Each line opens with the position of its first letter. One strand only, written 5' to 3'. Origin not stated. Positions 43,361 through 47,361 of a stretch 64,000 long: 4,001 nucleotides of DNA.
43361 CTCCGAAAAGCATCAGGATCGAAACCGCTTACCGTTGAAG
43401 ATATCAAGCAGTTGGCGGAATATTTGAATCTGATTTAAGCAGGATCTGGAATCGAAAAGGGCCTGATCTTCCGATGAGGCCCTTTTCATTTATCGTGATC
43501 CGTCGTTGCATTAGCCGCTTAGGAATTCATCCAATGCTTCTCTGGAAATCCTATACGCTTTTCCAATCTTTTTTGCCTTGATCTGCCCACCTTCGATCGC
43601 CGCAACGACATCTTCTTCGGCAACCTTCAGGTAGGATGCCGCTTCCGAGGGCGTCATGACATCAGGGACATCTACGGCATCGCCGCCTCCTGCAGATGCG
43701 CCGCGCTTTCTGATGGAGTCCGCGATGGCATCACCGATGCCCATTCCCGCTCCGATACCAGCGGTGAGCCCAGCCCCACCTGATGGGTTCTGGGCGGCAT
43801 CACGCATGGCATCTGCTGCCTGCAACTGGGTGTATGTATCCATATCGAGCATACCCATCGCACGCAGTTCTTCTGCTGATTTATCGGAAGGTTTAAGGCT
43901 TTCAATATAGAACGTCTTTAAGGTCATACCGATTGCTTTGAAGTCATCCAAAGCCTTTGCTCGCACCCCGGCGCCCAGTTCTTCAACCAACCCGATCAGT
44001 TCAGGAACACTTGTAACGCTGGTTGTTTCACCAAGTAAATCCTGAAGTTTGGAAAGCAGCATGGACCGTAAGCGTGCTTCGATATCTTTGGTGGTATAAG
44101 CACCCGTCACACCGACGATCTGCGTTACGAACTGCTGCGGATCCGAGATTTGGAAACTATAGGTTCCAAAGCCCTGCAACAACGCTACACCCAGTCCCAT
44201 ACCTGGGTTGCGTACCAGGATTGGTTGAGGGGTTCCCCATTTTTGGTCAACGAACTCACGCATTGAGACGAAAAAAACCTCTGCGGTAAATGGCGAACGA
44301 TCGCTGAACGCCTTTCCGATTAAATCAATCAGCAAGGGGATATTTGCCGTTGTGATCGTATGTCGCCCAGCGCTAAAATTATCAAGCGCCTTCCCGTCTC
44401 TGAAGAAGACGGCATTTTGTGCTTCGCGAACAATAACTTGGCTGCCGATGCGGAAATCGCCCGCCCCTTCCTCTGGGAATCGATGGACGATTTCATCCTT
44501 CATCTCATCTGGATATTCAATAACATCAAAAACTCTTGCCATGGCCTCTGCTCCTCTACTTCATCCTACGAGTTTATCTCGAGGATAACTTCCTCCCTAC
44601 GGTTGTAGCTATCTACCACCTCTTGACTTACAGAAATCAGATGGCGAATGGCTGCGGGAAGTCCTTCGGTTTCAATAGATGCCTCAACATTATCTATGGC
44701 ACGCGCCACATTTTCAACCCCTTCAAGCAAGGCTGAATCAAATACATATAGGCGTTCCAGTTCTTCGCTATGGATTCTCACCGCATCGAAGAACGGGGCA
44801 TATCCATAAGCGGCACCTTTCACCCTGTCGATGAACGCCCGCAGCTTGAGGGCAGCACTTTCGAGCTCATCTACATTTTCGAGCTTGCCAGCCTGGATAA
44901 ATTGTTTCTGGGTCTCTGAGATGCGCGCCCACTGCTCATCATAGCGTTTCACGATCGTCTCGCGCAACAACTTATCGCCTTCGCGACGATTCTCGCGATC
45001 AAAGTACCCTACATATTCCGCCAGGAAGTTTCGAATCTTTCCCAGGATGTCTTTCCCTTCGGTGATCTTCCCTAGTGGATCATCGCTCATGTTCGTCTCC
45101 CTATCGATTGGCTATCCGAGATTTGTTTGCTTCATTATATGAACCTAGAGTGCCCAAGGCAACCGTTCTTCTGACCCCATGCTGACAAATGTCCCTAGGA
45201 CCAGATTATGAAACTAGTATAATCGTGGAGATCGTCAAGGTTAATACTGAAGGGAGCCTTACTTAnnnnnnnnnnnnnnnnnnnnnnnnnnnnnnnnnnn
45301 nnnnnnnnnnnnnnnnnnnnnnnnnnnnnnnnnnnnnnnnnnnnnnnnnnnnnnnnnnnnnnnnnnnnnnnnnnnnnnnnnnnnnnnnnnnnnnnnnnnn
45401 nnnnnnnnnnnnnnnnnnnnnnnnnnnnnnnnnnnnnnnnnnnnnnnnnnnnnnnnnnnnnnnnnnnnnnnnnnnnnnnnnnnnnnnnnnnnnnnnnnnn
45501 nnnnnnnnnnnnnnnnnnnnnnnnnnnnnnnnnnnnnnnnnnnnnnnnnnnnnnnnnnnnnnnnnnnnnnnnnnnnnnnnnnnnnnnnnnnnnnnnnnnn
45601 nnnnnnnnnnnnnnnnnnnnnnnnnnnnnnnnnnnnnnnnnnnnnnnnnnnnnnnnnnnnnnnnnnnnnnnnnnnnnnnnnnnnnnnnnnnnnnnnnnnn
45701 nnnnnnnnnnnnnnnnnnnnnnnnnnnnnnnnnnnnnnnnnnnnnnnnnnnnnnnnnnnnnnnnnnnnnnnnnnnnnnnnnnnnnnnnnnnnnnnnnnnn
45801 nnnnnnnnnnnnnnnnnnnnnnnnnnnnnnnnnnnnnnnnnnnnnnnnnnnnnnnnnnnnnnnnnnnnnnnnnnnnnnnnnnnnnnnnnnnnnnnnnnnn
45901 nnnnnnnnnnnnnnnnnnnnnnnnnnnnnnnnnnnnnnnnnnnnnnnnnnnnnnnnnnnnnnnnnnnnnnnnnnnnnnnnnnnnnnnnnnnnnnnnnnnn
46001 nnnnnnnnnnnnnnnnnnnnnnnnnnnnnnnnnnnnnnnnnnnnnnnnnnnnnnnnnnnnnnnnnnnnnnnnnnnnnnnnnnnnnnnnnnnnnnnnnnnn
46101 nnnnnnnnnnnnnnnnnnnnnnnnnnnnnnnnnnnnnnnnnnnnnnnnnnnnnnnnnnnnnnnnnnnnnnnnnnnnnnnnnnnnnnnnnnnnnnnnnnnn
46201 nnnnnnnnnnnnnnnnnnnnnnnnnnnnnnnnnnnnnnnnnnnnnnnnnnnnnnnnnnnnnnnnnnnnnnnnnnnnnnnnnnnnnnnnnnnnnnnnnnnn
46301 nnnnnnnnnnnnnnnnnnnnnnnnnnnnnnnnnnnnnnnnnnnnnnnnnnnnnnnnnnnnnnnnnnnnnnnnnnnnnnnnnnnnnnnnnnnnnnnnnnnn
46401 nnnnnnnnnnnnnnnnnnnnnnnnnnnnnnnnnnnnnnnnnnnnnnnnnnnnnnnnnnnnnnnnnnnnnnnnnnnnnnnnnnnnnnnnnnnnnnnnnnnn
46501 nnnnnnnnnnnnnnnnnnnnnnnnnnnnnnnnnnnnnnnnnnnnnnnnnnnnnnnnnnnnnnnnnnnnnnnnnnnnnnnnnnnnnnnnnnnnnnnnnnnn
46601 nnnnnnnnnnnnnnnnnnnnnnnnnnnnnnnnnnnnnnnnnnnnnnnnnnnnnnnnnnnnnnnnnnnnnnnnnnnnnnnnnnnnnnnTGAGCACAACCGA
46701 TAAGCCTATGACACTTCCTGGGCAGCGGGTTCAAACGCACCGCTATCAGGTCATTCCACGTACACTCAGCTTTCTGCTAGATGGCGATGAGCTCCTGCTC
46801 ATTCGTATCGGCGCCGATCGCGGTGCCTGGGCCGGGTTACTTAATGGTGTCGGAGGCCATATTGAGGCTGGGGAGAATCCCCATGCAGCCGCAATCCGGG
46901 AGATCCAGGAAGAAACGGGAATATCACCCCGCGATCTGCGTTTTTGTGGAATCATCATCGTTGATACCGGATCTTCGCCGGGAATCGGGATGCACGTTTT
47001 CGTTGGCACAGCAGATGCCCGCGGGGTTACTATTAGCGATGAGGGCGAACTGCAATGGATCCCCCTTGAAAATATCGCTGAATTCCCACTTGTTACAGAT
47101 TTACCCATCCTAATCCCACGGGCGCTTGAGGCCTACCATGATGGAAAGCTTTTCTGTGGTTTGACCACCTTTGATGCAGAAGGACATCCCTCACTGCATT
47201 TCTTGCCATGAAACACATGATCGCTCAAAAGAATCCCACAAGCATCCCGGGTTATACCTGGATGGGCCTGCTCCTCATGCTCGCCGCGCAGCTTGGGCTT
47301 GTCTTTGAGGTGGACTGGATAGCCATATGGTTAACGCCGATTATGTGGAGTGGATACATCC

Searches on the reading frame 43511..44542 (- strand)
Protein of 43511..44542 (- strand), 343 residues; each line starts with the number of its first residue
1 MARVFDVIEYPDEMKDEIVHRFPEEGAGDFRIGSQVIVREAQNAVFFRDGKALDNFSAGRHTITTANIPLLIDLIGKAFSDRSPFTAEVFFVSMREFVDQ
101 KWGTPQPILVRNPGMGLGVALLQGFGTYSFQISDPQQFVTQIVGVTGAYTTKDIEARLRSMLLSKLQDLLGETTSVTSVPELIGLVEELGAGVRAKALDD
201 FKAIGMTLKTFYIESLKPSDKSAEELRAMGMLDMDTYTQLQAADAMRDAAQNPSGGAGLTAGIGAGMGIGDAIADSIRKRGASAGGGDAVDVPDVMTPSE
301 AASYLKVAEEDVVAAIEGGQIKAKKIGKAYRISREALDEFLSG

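Call 32: search_protein_families(library=pfam, proteins=[window:43511-44542:-], max_evalue=1e-8)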
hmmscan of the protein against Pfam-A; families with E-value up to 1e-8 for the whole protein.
window:43511-44542:- (343 aa): 2 families
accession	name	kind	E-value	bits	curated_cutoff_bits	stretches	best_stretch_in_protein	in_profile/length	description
PF13421.11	Band_7_1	-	4.8e-47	160.7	24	1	19-220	1-197/211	SPFH domain-Band 7 family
PF12728.13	HTH_17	-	3.5e-10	40.4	27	1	295-342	1-48/51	Helix-turn-helix domain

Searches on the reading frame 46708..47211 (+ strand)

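Call 32: search_protein_families(library=pfam, proteins=[window:46708-47211:+], max_evalue=1e-8)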
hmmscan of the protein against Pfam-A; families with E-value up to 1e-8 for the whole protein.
window:46708-47211:+ (167 aa): 1 family
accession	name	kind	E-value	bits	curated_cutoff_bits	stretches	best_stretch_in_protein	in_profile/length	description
PF00293.34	NUDIX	-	1.7e-15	57.6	21.1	1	21-131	8-126/134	NUDIX domain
